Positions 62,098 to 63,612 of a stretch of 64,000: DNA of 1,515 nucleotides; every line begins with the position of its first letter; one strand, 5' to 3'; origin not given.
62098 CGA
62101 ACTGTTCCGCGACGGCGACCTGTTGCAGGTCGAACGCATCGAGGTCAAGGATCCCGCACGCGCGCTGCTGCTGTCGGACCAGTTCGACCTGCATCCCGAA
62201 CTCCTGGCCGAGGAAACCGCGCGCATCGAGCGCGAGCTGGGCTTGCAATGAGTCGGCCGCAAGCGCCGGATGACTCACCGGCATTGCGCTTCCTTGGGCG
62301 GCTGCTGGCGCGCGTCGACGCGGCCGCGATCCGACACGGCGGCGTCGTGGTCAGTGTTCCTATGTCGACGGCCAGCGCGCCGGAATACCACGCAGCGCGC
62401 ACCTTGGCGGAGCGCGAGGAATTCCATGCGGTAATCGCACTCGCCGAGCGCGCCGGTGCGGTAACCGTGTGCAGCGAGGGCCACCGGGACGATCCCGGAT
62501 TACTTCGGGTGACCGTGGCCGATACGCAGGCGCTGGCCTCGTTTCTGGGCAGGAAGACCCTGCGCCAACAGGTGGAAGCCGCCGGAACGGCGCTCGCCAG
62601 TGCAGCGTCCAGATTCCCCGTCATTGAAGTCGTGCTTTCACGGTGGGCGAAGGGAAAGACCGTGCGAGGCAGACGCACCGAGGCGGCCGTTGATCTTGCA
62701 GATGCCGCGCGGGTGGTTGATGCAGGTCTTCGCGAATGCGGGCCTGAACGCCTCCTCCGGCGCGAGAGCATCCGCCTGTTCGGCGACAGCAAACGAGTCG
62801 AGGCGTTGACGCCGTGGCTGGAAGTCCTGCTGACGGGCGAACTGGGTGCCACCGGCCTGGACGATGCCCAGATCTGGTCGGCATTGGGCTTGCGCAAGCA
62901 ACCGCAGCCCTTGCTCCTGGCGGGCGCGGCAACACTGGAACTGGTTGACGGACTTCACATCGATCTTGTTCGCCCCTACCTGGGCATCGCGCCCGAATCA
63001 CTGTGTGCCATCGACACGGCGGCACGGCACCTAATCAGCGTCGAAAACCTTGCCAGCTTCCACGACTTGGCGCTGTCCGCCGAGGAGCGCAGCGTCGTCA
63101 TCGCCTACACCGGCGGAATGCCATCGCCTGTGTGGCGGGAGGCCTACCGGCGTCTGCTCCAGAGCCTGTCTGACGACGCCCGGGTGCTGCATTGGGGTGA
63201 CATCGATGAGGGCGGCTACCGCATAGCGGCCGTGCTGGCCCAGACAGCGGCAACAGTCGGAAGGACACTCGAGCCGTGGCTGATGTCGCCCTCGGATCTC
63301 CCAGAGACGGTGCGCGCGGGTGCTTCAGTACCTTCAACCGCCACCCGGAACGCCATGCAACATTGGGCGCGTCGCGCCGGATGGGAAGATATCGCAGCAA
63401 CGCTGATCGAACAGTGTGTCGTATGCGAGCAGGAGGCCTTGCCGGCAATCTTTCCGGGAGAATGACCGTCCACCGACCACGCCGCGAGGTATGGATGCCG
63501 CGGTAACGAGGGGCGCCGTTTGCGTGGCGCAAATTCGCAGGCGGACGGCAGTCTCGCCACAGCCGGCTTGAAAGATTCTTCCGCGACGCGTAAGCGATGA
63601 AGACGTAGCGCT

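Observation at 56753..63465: Complete four-gene Wadjet-like (JetABCD / MksBEFG-type) SMC-plus-Toprim operon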

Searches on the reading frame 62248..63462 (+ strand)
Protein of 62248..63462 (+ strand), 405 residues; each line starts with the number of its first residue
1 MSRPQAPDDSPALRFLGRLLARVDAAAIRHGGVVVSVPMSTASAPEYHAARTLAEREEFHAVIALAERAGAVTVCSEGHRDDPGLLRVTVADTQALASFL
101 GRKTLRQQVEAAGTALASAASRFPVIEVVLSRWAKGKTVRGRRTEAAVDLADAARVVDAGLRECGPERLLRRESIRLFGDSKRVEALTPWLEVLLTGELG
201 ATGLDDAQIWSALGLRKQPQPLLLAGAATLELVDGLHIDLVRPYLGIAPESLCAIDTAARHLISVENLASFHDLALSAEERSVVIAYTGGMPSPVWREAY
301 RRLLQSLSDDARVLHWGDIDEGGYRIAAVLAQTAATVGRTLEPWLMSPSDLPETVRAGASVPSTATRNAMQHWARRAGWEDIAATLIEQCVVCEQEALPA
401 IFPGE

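Call 8: search_protein_families(library=pfam, proteins=[window:62248-63462:+], max_evalue=0.01)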
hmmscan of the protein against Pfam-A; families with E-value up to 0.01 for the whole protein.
window:62248-63462:+ (405 aa): 4 families
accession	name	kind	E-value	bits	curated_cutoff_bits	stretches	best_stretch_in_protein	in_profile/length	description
PF09983.15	JetD_C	-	7.9e-14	51.8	22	1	247-399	28-171/179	Wadjet protein JetD, C-terminal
PF09664.16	DUF2399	-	7.5e-06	26.2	23.4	1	260-398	20-144/152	Protein of unknown function C-terminus (DUF2399)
PF23947.1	DUF7281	-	0.00047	20.2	27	1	243-333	26-116/183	Domain of unknown function (DUF7281)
PF11795.13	DUF3322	-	0.0064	17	22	1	69-195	62-189/190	Uncharacterized protein conserved in bacteria N-term (DUF3322)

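Call 9: search_protein_families(library=padloc, proteins=[window:62248-63462:+], max_evalue=0.01)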
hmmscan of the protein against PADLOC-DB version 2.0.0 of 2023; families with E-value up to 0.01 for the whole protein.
window:62248-63462:+ (405 aa): 13 families
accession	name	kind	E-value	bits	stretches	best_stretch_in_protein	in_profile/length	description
PDLC00529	JetD1|JetD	-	4.9e-134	445.3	1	12-403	5-393/394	DUF2220; DUF3322; DUF2399 domain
PDLC00521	JetD1|JetD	-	1.3e-50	170.7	1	40-403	27-388/395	DUF2220; DUF3322; DUF2399 domain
PDLC00528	JetD1|JetD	-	2.3e-37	127.1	1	14-401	7-411/418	DUF2220; DUF3322; DUF2399 domain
PDLC00533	JetD1|JetD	-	8.5e-35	118.5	1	40-399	36-406/409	DUF2220; DUF3322; DUF2399 domain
PDLC00526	JetD1|JetD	-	1e-15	55.9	1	45-398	42-398/407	DUF2220; DUF3322; DUF2399 domain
PDLC00524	JetD1|JetD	-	7.8e-13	46.2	1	201-398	189-385/387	DUF2220; DUF3322; DUF2399 domain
PDLC00530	JetD1|JetD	-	2e-10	38.5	1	86-354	89-329/391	DUF2220; DUF3322; DUF2399 domain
PDLC00525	JetD1|JetD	-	2.1e-08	31.5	1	211-397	219-409/412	DUF2220; DUF3322; DUF2399 domain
PDLC00527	JetD1|JetD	-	3.1e-05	21.2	0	2-125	3-130/387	DUF2220; DUF3322; DUF2399 domain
PDLC00523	JetD1|JetD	-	0.00035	17.7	1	245-334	242-321/398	DUF2220; DUF3322; DUF2399 domain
PDLC00522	JetD1|JetD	-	0.00083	16.5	1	245-330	230-306/382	DUF2220; DUF3322; DUF2399 domain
PDLC00594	JetD3|JetD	-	0.0012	16.3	1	170-338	139-268/345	DUF2239; DUF2220 domain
PDLC00590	JetD3|JetD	-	0.0084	13.1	0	297-351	343-399/437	DUF2239; DUF2220 domain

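Call 10: search_protein_families(library=ncbifam, proteins=[window:62248-63462:+], max_evalue=0.01)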
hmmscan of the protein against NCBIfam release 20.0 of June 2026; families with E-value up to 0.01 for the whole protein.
window:62248-63462:+ (405 aa): 0 families

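Call 11: search_solved_structures(query=window:62248-63462:+, max_evalue=0.01, show_alignments=2)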
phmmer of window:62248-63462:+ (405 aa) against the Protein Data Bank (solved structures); distinct sequences matched with E-value up to 0.01: 0.

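Call 15: find_homologous_proteins(query=window:62248-63462:+, max_evalue=0.00001)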
Query window:62248-63462:+ (405 aa): 311 proteins with E <= 0.00001 among 8000 candidates; the best 120 are listed.
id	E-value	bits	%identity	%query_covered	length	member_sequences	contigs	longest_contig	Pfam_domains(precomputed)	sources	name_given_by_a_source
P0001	8.3e-235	797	91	100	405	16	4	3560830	PF09664.17,PF09983.16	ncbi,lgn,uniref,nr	ncbi:Wadjet anti-phage system protein JetD domain-containing protein [Pseudofulvimonas gallinarii]|u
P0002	2.7e-129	450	60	98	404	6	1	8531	PF09664.17,PF23947.2,PF09983.16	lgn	-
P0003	5.8e-128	445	60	91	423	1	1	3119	PF09664.17,PF23947.2,PF09983.16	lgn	-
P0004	3.8e-124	433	55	98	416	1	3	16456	PF09664.17,PF23947.2,PF09983.16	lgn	-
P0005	1.6e-116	408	54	98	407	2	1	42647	PF09664.17,PF23947.2,PF09983.16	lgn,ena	-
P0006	1.7e-116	408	54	96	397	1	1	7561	PF09664.17,PF23947.2,PF09983.16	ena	-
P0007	2.8e-116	407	55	96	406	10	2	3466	PF09664.17,PF09983.16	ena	-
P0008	4.8e-113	396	53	97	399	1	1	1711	PF09664.17,PF23947.2,PF09983.16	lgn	-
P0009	2.6e-112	394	52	98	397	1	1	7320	PF09664.17,PF23947.2,PF09983.16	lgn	-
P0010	4.2e-112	393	53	98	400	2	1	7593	PF09664.17,PF23947.2,PF09983.16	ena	-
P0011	7.8e-112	392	53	96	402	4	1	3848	PF23947.2,PF09983.16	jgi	-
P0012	2.4e-111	391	54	96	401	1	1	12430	PF09664.17,PF23947.2,PF09983.16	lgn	-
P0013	4.2e-111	390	53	91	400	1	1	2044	PF09664.17,PF23947.2,PF09983.16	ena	-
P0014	5.6e-111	389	53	94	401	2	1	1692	PF09664.17,PF23947.2,PF09983.16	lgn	-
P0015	3.0e-110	387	52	97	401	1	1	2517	PF23947.2,PF09983.16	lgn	-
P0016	3.1e-110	387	53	97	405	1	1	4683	PF09664.17,PF09983.16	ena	-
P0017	4.5e-110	386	53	96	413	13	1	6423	PF09664.17,PF09983.16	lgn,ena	-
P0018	5.0e-110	386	55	91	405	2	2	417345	PF09664.17,PF23947.2,PF09983.16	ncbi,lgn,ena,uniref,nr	ncbi:Wadjet anti-phage system protein JetD domain-containing protein [Pseudoxanthomonas suwonensis]|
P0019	5.9e-110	386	54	96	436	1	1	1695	PF09664.17,PF23947.2,PF09983.16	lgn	-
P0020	7.5e-110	386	51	98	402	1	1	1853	PF09664.17,PF23947.2,PF09983.16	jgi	jgi:hypothetical protein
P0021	8.0e-110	386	51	96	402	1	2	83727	PF09983.16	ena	-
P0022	8.9e-110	385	52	97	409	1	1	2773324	PF09664.17,PF23947.2,PF09983.16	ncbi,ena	-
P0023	1.0e-109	385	52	97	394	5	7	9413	PF23947.2,PF09983.16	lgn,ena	-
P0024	2.0e-109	384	52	96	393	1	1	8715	PF09664.17,PF23947.2,PF09983.16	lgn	-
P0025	2.3e-109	384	52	97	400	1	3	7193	PF09664.17,PF23947.2,PF09983.16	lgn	-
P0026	2.6e-109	384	52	97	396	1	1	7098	PF09664.17,PF23947.2,PF09983.16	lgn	-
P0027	2.9e-109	384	52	96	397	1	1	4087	PF09664.17,PF23947.2,PF09983.16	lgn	-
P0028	3.0e-109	384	52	96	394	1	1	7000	PF23947.2,PF09983.16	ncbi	ncbi:MAG: Wadjet anti-phage system protein JetD domain-containing protein [Rhodanobacter sp.]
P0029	4.6e-109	383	53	97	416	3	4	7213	PF09664.17,PF23947.2,PF09983.16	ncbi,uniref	ncbi:Wadjet anti-phage system protein JetD domain-containing protein [Luteimonas sp. TWI1437]|uniref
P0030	5.5e-109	383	51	96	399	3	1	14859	PF09664.17,PF23947.2,PF09983.16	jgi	-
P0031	5.9e-109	383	53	96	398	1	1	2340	PF23947.2,PF09983.16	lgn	-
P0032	6.8e-109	382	52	97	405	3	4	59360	PF09664.17,PF23947.2,PF09983.16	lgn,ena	-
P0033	7.6e-109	382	53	96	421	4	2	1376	PF09664.17,PF09983.16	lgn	-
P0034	1.2e-108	382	53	98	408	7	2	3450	PF09664.17,PF09983.16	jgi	-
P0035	1.7e-108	381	53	93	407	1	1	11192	PF09664.17,PF09983.16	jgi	-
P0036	2.3e-108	381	52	91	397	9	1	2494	PF09664.17,PF23947.2,PF09983.16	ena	-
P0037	2.8e-108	380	51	96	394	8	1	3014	PF09664.17,PF23947.2,PF09983.16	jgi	-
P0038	3.7e-108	380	52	97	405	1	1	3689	PF09664.17,PF09983.16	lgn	-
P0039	4.0e-108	380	51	97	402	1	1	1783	PF09664.17,PF23947.2,PF09983.16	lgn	-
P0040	4.4e-108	380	52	97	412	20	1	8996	PF09664.17,PF23947.2,PF09983.16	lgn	-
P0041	6.1e-108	379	53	91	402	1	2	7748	PF09664.17,PF09983.16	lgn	-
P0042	6.3e-108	379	53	97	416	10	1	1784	PF09664.17,PF23947.2,PF09983.16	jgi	jgi:hypothetical protein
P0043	6.3e-108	379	51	97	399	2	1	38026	PF09664.17,PF23947.2,PF09983.16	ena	-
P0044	6.3e-108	379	51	96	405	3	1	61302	PF09664.17,PF09983.16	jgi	jgi:hypothetical protein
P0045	6.4e-108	379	52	96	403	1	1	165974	PF09664.17,PF23947.2,PF09983.16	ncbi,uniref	ncbi:Wadjet anti-phage system protein JetD domain-containing protein [Luteimonas sp. MJ204]|uniref:W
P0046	6.6e-108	379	54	93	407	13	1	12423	PF09664.17,PF09983.16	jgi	-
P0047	6.7e-108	379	53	96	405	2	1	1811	PF09664.17,PF09983.16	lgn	-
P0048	1.1e-107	378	52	92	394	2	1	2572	PF09664.17,PF23947.2,PF09983.16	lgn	-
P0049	1.7e-107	378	52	91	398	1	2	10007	PF09664.17,PF23947.2,PF09983.16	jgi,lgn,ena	jgi:hypothetical protein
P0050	2.1e-107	378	52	96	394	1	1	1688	PF09983.16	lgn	-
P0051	2.7e-107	377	52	98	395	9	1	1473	PF09664.17,PF23947.2,PF09983.16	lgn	-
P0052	2.9e-107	377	54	91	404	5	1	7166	PF09664.17,PF23947.2,PF09983.16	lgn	-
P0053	3.6e-107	377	51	96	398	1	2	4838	PF09664.17,PF23947.2,PF09983.16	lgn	-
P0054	4.0e-107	377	52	96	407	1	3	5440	PF09664.17,PF23947.2,PF09983.16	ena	-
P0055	4.7e-107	376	53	96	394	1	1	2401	PF09664.17,PF23947.2,PF09983.16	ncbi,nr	ncbi:MAG TPA: Wadjet anti-phage system protein JetD domain-containing protein [Rhodanobacter sp.]|nr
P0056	6.1e-107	376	52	94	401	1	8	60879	PF09664.17,PF23947.2,PF09983.16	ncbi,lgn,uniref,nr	ncbi:Wadjet anti-phage system protein JetD domain-containing protein [Thermomonas sp.]|uniref:Wadjet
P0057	6.5e-107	376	53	93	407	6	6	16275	PF09664.17,PF09983.16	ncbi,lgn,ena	-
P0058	6.9e-107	376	54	91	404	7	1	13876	PF09664.17,PF23947.2,PF09983.16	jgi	-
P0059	7.4e-107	376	51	97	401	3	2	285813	PF09664.17,PF09983.16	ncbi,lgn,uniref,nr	ncbi:Wadjet anti-phage system protein JetD domain-containing protein [Dokdonella fugitiva]|uniref:Un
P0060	8.0e-107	376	52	100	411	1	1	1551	PF09664.17,PF09983.16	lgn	-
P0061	8.3e-107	376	54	89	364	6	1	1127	PF09664.17,PF23947.2,PF09983.16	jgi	jgi:hypothetical protein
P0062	8.8e-107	376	51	97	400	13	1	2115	PF09664.17,PF23947.2,PF09983.16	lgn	-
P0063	1.0e-106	375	50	97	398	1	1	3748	PF09664.17,PF23947.2,PF09983.16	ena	-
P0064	1.0e-106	375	53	96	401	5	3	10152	PF09664.17,PF09983.16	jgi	jgi:hypothetical protein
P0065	1.0e-106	375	51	97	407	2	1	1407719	PF09664.17,PF23947.2,PF09983.16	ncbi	ncbi:Wadjet anti-phage system protein JetD domain-containing protein [Luteimonas sp. A501]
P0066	1.1e-106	375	52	98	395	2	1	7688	PF09664.17,PF23947.2,PF09983.16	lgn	-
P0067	1.2e-106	375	52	91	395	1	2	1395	PF09664.17,PF09983.16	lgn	-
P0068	1.3e-106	375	51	97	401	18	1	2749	PF09664.17,PF23947.2,PF09983.16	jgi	-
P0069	1.3e-106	375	51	96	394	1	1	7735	PF09664.17,PF23947.2,PF09983.16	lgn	-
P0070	1.3e-106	375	53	93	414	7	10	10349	PF09983.16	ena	-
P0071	1.6e-106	375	50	97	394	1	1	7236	PF09664.17,PF23947.2,PF09983.16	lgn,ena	-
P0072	1.7e-106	375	52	97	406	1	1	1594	PF09664.17,PF23947.2,PF09983.16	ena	-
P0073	1.8e-106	375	53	89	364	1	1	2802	PF23947.2,PF09983.16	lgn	-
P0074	1.8e-106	374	51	97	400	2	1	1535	PF09664.17,PF23947.2,PF09983.16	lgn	-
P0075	2.0e-106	374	51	98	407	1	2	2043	PF09664.17,PF09983.16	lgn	-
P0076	2.1e-106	374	52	96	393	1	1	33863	PF09983.16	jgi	jgi:hypothetical protein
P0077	2.4e-106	374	52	97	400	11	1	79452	PF09664.17,PF23947.2,PF09983.16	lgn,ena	-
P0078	2.4e-106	374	51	97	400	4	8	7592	PF09664.17,PF23947.2,PF09983.16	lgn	-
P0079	2.8e-106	374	51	97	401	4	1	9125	PF09664.17,PF23947.2,PF09983.16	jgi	jgi:hypothetical protein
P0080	2.9e-106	374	51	96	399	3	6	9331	PF23947.2,PF09983.16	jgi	-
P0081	3.0e-106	374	53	91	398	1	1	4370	PF09664.17,PF23947.2,PF09983.16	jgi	jgi:hypothetical protein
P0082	3.8e-106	373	51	97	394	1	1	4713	PF09664.17,PF23947.2,PF09983.16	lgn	-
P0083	5.1e-106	373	50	98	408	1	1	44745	PF09664.17,PF09983.16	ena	-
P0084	5.8e-106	373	52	91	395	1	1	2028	PF09664.17,PF09983.16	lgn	-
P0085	6.6e-106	373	51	96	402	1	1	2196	PF09664.17,PF23947.2,PF09983.16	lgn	-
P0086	7.2e-106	373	52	96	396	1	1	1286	PF09664.17,PF23947.2,PF09983.16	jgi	-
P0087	8.6e-106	372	52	96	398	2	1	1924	PF09664.17,PF09983.16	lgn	-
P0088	9.6e-106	372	52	97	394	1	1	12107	PF23947.2,PF09983.16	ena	-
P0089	9.8e-106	372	51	97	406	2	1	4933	PF09664.17,PF23947.2,PF09983.16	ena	-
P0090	1.1e-105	372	52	97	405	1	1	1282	PF09664.17,PF23947.2,PF09983.16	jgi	jgi:hypothetical protein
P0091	1.4e-105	372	51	95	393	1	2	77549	PF09664.17,PF23947.2,PF09983.16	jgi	jgi:hypothetical protein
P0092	1.4e-105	372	51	96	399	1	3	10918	PF09664.17,PF23947.2,PF09983.16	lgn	-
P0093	1.5e-105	371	53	96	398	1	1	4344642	PF09664.17,PF09983.16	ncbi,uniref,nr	ncbi:Wadjet anti-phage system protein JetD domain-containing protein [Luteimonas sp. R10]|uniref:Wad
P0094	1.7e-105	371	52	96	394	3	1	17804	PF09664.17,PF23947.2,PF09983.16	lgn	-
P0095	2.4e-105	371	53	91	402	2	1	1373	PF23947.2,PF09983.16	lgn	-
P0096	2.6e-105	371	50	96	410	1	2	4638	PF09664.17,PF23947.2,PF09983.16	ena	-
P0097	3.2e-105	370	51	96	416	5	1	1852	PF09664.17,PF23947.2,PF09983.16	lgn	-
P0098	3.2e-105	370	51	97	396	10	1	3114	PF09664.17,PF23947.2,PF09983.16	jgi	jgi:hypothetical protein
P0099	3.3e-105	370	53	90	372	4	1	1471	PF09664.17,PF09983.16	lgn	-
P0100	4.7e-105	370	52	96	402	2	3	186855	PF09664.17,PF09983.16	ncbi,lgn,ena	-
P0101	4.9e-105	370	53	98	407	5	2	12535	PF09664.17,PF09983.16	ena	-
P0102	7.2e-105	369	50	97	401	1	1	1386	PF09664.17,PF09983.16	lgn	-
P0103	8.2e-105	369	48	100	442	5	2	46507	PF09664.17,PF09983.16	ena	-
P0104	9.5e-105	369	51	97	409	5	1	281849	PF09664.17,PF23947.2,PF09983.16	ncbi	ncbi:MAG: Wadjet anti-phage system protein JetD domain-containing protein [Luteimonas sp.]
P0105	9.7e-105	369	53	91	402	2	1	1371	PF09664.17,PF23947.2,PF09983.16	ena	-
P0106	1.2e-104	368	51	96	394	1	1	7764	PF23947.2,PF09983.16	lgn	-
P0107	1.2e-104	368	51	97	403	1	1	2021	PF09664.17,PF23947.2,PF09983.16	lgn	-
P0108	1.3e-104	368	50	97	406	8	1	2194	PF09664.17,PF23947.2,PF09983.16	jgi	-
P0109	1.3e-104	368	50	97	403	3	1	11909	PF09664.17,PF09983.16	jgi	jgi:hypothetical protein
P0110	1.3e-104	368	51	98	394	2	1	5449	PF09664.17,PF23947.2,PF09983.16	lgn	-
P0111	1.4e-104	368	49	97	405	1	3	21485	PF09664.17,PF09983.16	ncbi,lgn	-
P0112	1.5e-104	368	52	90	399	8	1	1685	PF09664.17,PF09983.16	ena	-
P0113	1.5e-104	368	52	90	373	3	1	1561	PF09664.17,PF23947.2,PF09983.16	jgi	-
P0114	1.8e-104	368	51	98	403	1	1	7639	PF09983.16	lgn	-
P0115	2.3e-104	368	52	96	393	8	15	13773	PF09664.17,PF23947.2,PF09983.16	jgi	jgi:hypothetical protein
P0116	2.8e-104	367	52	98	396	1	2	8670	PF09664.17,PF23947.2,PF09983.16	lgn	-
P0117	2.8e-104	367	53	91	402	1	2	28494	PF09664.17,PF23947.2,PF09983.16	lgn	-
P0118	1.1e-103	365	51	89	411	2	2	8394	PF09664.17,PF09983.16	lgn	-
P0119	1.2e-103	365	51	98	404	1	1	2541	PF09664.17,PF23947.2,PF09983.16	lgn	-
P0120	1.2e-103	365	52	97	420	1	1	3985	PF09664.17,PF09983.16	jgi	jgi:hypothetical protein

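Call 17: search_solved_structures(query=A1, max_evalue=1, show_alignments=3)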
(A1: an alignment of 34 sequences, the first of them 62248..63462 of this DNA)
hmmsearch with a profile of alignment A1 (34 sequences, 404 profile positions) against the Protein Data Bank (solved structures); distinct sequences matched with E-value up to 1: 0.

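Call 30: predict_structure(alignment_id=A1)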
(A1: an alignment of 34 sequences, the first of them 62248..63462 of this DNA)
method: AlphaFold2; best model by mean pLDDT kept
length: 405 residues; sequences in the alignment: 34
mean_pLDDT: 92.3   pTM: 0.69
mean pLDDT of the five models: 92.3, 91.5, 91.5, 91.0, 90.9
residues with pLDDT >= 90: 335; 70-90: 57; 50-70: 7; < 50: 6
segments of 3 or more residues with pLDDT < 50: 1-6
pLDDT, mean of each block of 10 residues (from residue 1): 50 95 91 89 93 92 97 86 87 96 95 96 97 95 96 95 83 93 95 96 91 87 94 94 89 95 95 89 92 93 97 97 98 98 95 93 96 98 96 93 82
secondary structure, 60 per line:
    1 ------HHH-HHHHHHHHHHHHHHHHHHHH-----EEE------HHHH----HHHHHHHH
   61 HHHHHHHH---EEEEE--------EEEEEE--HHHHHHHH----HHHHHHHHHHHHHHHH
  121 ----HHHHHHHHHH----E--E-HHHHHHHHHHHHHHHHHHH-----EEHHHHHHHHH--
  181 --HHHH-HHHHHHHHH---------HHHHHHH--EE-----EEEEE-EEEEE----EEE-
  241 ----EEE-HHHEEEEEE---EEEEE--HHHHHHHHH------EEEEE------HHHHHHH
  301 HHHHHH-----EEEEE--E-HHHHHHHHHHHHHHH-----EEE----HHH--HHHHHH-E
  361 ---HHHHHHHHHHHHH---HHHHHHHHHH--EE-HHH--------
elements in order: H11-30 E36-38 H45-48 H53-68 E72-76 E85-90 H93-100 H105-120 H125-134 H144-162 H170-178 H183-186 H188-196 H206-212 E222-226 E228-232 E237-239 E245-247 E252-257 E261-265 H268-276 E283-287 H294-306 E312-316 H321-335 E341-343 H353-358 H364-376 H380-389

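Call 34: fold_search(model_id=the predicted structure, library=pdb)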
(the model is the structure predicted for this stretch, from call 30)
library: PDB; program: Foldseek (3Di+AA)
matches with E <= 10: 570; with E <= 0.001: 11
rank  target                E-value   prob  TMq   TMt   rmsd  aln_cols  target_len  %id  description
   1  8b7f_A                4.0e-11  1.00  0.32  0.34  11.6       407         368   19  Nuclease from C. glutamicum (released 2023-03-29)
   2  1d3y_B                6.5e-08  1.00  0.36  0.48   8.2       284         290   16  STRUCTURE OF THE DNA TOPOISOMERASE VI A SUBUNIT (released 1999-11-05)
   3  9o0g_A                8.8e-08  1.00  0.35  0.39  17.8       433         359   14  CryoEM structure of M. mazei topoisomerase VI(A-E342Q)-minicircle DNA complex in cleavage state (released 2026-02-25)
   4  1d3y_A                1.6e-07  1.00  0.35  0.47   8.3       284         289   16  STRUCTURE OF THE DNA TOPOISOMERASE VI A SUBUNIT (released 1999-11-05)
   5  9o0g_C                1.9e-07  1.00  0.36  0.40  18.9       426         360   14  CryoEM structure of M. mazei topoisomerase VI(A-E342Q)-minicircle DNA complex in cleavage state (released 2026-02-25)
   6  7til_B                2.2e-07  1.00  0.33  0.35  16.6       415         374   17  CryoEM structure of JetD from Pseudomonas aeruginosa (released 2022-10-05)
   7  7til_A                3.8e-07  1.00  0.29  0.32  14.6       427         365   16  CryoEM structure of JetD from Pseudomonas aeruginosa (released 2022-10-05)
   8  9o7o_A                1.7e-06  1.00  0.37  0.40   7.7       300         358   16  CryoEM structure of M. mazei topoisomerase VI(A-E342Q)-minicircle DNA complex in asymmetric state (released 2026-02-25)
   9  9o8p_A                1.9e-06  1.00  0.35  0.39  18.4       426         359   14  CryoEM structure of M. mazei topoisomerase VI-minicircle DNA complex (released 2026-02-25)
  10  8urq_A                1.4e-05  1.00  0.41  0.45   6.4       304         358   13  Spo11 core complex with gapped DNA (released 2024-06-26)
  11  2q2e_A                4.2e-05  1.00  0.33  0.41  11.2       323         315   16  Crystal structure of the topoisomerase VI holoenzyme from Methanosarcina mazei (released 2007-07-10)
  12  3p9c                  8.8e-02  0.18  0.15  0.17  20.7       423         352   10  Crystal structure of perennial ryegrass LpOMT1 bound to SAH (released 2011-01-12)
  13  3p9i_A                1.1e-01  0.14  0.14  0.15  21.3       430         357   11  Crystal structure of perennial ryegrass LpOMT1 complexed with S-adenosyl-L-homocysteine and sinapaldehyde (released 2011-01-12)
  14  4pgg_A                2.0e-01  0.11  0.14  0.15  20.1       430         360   10  Caffeic acid O-methyltransferase from Sorghum bicolor (released 2014-07-02)
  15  6iwt_A                2.1e-01  0.10  0.14  0.16  19.6       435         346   10  Crystal structure of methyltransferase COMT-S in P. praeruptorum (released 2019-04-03)
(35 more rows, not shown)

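Call 60: search_dna_similar(query=window:62248-63462:+, collection=plasmids, mode=protein, max_rows=10)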
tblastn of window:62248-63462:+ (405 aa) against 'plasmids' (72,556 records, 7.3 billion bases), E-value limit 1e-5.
Records with a match: 7; places in all: 7; records where one place covers at least 80% of the query: 1.
Best place of each record, by identity: <60% 7.
By first word of the organism name: Azospirillum 2; Vibrio 2; Erythrobacter 1; Microvirga 1; Cohnella 1.
By predicted mobility (MOB-suite, as given by PLSDB): non-mobilizable 3; mobilizable 2; conjugative 2.
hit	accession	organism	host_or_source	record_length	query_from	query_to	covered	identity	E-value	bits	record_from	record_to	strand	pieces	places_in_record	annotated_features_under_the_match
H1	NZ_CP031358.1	Erythrobacter aureus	marine sediment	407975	3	355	87%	26.3%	5e-13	79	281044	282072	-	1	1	Wadjet anti-phage system protein JetD domain-containing protein | SbcC/MukB-like Walker B domain-containing protein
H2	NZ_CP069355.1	Microvirga sp. VF16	Vachellia farnesiana,Cell culture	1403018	45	346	75%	28.6%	2e-10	71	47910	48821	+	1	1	none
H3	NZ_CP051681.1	Cohnella herbarum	cell culture,Fermented liquor based on ...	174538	170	401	57%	29.3%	9e-10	68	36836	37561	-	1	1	Wadjet anti-phage system protein JetD domain-containing protein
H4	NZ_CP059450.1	Azospirillum brasilense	Prokaryotes,soil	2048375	203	405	50%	31.8%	5e-16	88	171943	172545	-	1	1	none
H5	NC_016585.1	Azospirillum lipoferum 4B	-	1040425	203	398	48%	32.4%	7e-15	84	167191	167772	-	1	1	none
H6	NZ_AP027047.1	Vibrio nigripulchritudo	Penaeus vannamei,cell ...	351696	170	351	45%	28.7%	7e-17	91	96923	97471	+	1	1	Wadjet anti-phage system protein JetD domain-containing protein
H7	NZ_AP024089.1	Vibrio nigripulchritudo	-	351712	170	351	45%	28.7%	7e-17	91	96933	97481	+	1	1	Wadjet anti-phage system protein JetD domain-containing protein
